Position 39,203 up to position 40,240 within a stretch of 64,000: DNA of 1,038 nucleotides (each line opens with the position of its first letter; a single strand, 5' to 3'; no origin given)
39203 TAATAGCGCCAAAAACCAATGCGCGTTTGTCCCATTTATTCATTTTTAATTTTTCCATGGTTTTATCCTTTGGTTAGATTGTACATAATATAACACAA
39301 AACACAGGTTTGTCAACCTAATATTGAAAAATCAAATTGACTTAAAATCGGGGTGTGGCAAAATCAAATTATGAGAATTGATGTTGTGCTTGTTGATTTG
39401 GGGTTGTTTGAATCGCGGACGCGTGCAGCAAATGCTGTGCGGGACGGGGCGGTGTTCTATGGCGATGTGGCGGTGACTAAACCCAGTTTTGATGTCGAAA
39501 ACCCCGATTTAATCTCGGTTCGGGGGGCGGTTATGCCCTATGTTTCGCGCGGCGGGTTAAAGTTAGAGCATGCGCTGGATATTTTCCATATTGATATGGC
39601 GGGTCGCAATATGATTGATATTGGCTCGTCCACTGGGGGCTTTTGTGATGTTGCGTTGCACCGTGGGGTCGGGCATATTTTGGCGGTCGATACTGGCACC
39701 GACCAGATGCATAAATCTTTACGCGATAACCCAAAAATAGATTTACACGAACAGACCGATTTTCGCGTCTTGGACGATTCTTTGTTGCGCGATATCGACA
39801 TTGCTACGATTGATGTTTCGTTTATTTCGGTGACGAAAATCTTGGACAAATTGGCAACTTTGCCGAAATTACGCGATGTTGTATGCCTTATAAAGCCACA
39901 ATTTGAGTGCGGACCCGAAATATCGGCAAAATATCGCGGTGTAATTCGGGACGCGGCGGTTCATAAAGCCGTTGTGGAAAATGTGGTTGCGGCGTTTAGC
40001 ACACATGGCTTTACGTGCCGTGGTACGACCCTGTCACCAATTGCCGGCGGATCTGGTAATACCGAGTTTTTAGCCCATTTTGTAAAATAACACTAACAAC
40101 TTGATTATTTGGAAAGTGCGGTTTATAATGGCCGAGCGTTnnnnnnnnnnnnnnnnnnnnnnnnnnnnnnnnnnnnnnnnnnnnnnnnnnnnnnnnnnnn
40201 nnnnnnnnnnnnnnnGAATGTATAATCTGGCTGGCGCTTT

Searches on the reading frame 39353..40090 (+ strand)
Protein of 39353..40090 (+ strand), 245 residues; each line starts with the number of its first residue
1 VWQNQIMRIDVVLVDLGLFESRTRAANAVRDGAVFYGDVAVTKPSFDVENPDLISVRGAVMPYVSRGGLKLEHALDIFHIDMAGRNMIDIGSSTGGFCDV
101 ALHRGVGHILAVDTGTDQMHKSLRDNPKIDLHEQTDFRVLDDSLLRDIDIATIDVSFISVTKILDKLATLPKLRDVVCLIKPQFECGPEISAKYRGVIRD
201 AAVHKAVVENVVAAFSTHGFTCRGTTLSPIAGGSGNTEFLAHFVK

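Call 31: search_protein_families(library=pfam, proteins=[window:39353-40090:+], max_evalue=0.00001)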
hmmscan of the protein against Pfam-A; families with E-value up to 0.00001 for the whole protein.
window:39353-40090:+ (245 aa): 2 families
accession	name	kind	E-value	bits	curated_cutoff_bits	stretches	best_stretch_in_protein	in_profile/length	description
PF01728.25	FtsJ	-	9.7e-38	130.3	24.1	1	63-243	1-179/181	FtsJ-like methyltransferase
PF01479.30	S4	-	1e-07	32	22.8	1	7-49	1-43/48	S4 domain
